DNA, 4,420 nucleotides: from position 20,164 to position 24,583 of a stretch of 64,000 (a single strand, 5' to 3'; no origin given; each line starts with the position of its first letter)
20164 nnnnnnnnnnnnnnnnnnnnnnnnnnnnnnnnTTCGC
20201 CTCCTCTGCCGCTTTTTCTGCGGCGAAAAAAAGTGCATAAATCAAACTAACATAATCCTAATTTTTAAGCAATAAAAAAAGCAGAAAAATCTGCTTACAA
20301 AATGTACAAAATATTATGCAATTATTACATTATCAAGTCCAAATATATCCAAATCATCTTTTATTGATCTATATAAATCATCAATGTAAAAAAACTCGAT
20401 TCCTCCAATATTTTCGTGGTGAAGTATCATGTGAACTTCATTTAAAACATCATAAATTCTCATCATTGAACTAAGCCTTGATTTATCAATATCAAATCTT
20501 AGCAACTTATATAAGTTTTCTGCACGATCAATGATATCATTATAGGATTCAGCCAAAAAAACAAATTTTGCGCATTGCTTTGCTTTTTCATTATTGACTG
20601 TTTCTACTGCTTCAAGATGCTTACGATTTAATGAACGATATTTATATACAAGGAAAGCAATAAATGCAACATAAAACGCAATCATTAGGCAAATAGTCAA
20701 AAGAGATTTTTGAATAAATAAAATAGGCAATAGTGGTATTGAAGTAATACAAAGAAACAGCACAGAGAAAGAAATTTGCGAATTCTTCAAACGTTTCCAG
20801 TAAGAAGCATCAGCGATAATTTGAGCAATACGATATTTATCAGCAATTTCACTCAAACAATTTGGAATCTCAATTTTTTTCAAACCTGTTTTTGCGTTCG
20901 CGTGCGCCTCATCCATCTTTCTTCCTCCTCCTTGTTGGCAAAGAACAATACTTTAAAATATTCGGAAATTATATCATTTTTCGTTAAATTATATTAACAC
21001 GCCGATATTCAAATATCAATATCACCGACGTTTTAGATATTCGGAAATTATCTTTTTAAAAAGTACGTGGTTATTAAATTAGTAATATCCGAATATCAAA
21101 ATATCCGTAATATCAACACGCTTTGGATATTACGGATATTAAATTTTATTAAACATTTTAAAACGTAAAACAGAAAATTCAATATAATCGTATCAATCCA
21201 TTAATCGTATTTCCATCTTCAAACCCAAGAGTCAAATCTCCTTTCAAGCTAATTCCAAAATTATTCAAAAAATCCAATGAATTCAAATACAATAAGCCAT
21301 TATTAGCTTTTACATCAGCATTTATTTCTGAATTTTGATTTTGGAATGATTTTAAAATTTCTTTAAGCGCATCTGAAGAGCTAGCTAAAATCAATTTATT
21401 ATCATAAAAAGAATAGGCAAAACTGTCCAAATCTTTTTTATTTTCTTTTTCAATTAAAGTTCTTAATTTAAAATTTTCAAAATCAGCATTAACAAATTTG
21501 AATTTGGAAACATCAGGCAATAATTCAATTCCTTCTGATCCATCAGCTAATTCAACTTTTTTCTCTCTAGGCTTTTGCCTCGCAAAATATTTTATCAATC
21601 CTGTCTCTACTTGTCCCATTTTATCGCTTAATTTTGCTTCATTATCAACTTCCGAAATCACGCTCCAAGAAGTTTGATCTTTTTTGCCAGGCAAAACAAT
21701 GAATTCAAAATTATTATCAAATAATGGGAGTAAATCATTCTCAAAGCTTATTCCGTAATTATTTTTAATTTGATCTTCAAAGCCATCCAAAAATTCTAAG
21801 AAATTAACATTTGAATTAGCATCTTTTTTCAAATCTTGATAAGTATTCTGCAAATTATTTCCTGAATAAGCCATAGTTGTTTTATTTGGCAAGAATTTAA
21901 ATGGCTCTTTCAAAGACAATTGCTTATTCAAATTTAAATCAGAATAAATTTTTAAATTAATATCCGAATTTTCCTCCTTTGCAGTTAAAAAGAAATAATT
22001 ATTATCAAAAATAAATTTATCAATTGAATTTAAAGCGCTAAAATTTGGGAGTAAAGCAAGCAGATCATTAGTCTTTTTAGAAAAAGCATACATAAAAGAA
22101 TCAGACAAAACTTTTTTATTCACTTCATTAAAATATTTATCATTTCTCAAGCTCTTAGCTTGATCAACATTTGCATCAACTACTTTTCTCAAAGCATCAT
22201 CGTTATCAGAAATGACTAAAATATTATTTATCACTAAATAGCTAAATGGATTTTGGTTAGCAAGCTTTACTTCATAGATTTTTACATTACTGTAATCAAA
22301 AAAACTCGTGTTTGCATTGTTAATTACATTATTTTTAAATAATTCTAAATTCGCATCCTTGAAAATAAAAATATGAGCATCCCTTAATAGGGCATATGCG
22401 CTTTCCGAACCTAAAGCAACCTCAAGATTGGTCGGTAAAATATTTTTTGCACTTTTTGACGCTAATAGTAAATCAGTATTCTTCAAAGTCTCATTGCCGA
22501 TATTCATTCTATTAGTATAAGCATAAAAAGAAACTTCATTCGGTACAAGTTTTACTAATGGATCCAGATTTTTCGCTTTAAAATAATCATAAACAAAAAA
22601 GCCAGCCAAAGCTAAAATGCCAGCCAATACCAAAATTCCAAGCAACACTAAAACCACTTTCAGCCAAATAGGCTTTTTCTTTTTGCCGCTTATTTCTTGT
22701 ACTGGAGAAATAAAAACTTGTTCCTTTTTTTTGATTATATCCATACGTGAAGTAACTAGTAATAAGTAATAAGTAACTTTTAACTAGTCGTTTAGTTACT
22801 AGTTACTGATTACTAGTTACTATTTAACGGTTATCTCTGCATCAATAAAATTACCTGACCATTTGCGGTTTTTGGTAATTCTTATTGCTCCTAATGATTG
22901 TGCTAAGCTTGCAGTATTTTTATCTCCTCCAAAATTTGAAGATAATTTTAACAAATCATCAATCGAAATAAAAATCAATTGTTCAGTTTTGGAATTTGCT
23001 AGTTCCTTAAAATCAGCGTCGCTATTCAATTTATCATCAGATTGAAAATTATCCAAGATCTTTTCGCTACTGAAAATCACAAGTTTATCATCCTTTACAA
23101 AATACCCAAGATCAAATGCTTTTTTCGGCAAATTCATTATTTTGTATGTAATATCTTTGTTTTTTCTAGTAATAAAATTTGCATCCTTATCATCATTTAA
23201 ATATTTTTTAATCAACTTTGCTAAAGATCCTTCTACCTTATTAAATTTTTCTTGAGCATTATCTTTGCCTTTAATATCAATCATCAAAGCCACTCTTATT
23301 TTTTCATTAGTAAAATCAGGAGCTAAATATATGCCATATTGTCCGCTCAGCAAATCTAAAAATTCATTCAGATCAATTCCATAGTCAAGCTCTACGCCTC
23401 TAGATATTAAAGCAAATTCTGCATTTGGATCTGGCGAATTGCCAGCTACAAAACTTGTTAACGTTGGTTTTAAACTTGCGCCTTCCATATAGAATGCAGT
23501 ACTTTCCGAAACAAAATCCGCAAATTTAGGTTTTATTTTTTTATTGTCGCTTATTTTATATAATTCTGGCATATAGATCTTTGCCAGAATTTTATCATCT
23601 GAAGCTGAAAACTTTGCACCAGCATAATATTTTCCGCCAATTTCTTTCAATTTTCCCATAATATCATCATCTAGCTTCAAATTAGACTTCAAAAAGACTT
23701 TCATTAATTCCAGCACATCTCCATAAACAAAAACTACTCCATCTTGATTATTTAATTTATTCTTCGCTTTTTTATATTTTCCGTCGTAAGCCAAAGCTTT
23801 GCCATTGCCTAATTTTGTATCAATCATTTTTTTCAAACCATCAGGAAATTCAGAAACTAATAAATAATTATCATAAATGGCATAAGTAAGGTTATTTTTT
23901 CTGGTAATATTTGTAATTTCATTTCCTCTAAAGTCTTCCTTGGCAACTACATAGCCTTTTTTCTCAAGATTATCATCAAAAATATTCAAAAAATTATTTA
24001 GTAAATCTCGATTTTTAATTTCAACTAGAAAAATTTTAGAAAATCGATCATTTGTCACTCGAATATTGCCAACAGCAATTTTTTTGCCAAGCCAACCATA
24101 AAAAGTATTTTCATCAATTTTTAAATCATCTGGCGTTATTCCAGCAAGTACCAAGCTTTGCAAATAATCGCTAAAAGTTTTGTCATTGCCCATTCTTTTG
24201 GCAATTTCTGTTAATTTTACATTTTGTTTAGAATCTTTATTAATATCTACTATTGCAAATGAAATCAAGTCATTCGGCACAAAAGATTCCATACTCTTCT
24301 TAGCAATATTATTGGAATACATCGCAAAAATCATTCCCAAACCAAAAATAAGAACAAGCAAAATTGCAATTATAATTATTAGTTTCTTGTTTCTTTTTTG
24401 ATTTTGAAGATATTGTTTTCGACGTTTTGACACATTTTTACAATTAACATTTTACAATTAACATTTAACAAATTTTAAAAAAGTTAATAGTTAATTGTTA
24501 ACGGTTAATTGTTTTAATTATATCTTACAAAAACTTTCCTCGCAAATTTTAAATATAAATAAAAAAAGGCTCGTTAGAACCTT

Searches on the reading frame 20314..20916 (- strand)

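Call 34: search_protein_families(library=pfam, proteins=[window:20314-20916:-])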
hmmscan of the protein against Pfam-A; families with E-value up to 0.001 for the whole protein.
window:20314-20916:- (200 aa): 1 family
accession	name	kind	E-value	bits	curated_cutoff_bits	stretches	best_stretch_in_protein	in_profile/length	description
PF02453.23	Reticulon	-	0.00074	19.9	31.8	1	35-119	2-83/157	Reticulon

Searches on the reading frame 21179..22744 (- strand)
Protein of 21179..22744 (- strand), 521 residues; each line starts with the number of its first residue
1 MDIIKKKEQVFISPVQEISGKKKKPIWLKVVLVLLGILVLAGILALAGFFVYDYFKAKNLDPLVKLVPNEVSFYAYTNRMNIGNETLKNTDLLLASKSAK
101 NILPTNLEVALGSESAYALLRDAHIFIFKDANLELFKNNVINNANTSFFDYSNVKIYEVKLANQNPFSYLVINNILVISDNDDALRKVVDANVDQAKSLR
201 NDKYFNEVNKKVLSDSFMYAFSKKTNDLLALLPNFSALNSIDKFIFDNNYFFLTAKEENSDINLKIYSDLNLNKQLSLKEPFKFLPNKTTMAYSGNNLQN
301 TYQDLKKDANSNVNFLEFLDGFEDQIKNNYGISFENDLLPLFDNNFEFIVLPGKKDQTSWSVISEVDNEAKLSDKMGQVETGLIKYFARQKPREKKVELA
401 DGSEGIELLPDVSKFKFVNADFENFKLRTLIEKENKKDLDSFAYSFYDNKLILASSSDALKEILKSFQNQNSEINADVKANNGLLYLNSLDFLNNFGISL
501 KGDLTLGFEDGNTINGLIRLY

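Call 34: search_protein_families(library=pfam, proteins=[window:21179-22744:-])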
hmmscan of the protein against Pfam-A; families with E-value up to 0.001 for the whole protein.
window:21179-22744:- (521 aa): 1 family
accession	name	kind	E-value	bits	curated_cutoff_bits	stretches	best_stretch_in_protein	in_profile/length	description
PF11832.13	DUF3352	-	6.3e-21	75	26.8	1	133-386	141-401/536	Protein of unknown function (DUF3352)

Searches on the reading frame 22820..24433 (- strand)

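Call 34: search_protein_families(library=pfam, proteins=[window:22820-24433:-])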
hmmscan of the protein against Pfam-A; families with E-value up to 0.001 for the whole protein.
window:22820-24433:- (537 aa): 1 family
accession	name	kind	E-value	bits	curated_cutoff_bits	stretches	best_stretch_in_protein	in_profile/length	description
PF11832.13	DUF3352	-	4e-24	85.6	26.8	1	19-401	1-395/536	Protein of unknown function (DUF3352)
